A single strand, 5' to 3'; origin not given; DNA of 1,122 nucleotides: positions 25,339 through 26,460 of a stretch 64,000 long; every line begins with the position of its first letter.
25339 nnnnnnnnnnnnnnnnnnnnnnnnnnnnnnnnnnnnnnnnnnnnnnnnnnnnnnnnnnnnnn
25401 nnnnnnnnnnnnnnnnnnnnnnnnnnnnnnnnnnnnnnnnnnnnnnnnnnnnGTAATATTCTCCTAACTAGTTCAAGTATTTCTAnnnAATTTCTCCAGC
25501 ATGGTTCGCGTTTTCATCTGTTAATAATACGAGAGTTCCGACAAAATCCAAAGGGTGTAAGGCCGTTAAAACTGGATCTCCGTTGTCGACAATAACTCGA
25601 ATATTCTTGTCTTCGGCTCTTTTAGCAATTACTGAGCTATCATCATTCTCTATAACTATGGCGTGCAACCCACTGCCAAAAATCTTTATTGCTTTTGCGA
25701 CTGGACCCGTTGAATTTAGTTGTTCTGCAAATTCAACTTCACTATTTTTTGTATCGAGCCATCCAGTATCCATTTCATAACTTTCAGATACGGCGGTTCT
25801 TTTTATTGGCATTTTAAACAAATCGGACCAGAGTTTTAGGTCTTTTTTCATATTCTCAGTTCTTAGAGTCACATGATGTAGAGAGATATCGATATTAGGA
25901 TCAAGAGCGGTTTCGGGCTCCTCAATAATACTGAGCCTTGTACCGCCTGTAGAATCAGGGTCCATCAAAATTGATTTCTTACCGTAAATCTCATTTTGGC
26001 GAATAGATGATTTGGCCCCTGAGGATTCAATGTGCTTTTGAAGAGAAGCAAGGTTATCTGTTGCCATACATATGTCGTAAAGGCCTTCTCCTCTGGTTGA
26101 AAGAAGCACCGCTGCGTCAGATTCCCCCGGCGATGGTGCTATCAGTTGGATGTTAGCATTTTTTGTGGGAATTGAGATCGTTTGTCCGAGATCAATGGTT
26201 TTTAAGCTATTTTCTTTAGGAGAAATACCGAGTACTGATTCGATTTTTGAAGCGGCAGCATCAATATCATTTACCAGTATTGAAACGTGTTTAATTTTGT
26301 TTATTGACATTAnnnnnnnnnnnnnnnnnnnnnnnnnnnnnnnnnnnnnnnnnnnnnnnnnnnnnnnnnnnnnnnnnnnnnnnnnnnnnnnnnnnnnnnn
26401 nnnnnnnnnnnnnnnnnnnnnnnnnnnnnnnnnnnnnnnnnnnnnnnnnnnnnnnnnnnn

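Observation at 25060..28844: Split B12-dependent methylmalonyl-CoA mutase bracketing two tandem, double-length (two-VOC-domain) epimerase-like genes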

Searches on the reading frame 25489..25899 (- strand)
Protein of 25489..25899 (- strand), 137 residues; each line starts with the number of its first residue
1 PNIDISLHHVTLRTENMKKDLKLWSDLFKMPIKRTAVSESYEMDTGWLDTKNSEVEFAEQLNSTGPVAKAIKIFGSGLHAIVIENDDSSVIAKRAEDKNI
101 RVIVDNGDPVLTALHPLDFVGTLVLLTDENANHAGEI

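Call 5: search_protein_families(library=ncbifam, proteins=[window:25489-25899:-], max_evalue=0.1)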
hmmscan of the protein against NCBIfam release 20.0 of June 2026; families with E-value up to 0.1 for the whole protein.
seq(137 aa): 3 families
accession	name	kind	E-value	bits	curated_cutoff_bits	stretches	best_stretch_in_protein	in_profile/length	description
TIGR03081.1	metmalonyl_epim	equivalog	3.8e-10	40.4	114.95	1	7-126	2-127/129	methylmalonyl-CoA epimerase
NF006991.0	PRK09456.1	equivalog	0.0076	16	295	1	17-107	16-109/199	glucose-1-phosphatase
NF050074.1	glyox_I_GloA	exception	0.076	13.2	165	0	7-100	2-91/121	lactoylglutathione lyase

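Call 70: search_solved_structures(query=A4, max_evalue=1, show_alignments=2)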
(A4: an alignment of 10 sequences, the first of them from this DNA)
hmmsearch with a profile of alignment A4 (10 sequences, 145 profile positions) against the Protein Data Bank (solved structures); distinct sequences matched with E-value up to 1: 15.
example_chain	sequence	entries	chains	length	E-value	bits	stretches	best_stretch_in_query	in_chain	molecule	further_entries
3oa4_A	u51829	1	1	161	5.9e-08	36.1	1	37-120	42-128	glyoxalase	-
6xbs_A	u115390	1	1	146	3.1e-07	33.7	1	4-128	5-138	Methylmalonyl-CoA epimerase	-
6wf6_A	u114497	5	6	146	3.7e-07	33.5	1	4-128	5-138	Methylmalonyl-CoA epimerase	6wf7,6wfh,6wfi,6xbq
6xbv_A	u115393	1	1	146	4e-07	33.4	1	4-128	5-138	Methylmalonyl-CoA epimerase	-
6xbr_A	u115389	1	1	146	4.2e-07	33.3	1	4-128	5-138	Methylmalonyl-CoA epimerase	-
6bu2_A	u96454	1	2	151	6.5e-07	32.7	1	4-126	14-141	Glyoxalase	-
6xbt_A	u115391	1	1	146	8.7e-07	32.3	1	4-128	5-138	Methylmalonyl-CoA epimerase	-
3rmu_A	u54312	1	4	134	0.00027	24.2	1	4-125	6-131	Methylmalonyl-CoA epimerase, mitochondrial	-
1jc4_A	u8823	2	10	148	0.0017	21.6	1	4-127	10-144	Methylmalonyl-CoA epimerase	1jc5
6qh4_C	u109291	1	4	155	0.0062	19.8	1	4-125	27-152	Methylmalonyl-CoA epimerase, mitochondrial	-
6bnz_A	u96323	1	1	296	0.095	16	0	5-100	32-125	Lactoylglutathione lyase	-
5d7z_A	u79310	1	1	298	0.097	15.9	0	5-100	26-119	Lactoylglutathione lyase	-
6bnn_A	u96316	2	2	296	0.098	15.9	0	5-100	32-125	Lactoylglutathione lyase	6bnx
2b0c_A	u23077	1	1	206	0.12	15.7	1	13-102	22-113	putative phosphatase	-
4mtq_A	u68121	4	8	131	0.64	13.3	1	4-104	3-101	Lactoylglutathione lyase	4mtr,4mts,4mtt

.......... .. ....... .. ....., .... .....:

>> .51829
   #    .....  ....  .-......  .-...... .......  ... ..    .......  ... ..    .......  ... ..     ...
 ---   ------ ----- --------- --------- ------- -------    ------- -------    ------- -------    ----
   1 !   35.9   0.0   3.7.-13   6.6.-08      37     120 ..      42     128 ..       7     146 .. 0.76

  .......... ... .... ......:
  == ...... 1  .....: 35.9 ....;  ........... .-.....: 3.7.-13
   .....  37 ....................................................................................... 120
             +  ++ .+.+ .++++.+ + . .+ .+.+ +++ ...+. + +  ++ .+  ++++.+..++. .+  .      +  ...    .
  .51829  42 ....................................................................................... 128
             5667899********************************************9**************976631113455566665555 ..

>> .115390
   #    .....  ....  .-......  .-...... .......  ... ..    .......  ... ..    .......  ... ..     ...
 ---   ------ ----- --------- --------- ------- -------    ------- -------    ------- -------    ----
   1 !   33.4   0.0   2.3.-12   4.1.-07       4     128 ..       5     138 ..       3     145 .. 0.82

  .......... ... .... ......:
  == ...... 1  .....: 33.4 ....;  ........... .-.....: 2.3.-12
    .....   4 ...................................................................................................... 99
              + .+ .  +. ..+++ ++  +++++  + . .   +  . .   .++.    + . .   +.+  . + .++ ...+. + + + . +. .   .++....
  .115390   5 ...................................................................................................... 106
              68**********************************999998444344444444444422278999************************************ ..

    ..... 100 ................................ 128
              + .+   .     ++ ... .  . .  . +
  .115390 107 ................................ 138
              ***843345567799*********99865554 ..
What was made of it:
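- The profile finds no solved family closer than MCE (call 70).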

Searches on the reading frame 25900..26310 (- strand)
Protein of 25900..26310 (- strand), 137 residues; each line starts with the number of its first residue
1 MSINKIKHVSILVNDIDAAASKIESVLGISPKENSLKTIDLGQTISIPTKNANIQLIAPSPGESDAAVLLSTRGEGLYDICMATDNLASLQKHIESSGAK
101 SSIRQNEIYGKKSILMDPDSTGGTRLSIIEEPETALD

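Call 5: search_protein_families(library=ncbifam, proteins=[window:25900-26310:-], max_evalue=0.1)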
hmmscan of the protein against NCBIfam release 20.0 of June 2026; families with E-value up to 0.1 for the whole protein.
seq(137 aa): 3 families
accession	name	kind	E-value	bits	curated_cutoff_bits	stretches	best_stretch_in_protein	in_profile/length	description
TIGR03081.1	metmalonyl_epim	equivalog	1.1e-11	45.4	114.95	1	5-126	1-125/129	methylmalonyl-CoA epimerase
TIGR01263.1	4HPPD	equivalog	7.1e-05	22.5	277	1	5-131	2-127/353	4-hydroxyphenylpyruvate dioxygenase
NF050075.1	SMU1112c_YaeR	equivalog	0.011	15.9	140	1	3-120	1-118/125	SMU1112c/YaeR family gloxylase I-like metalloprotein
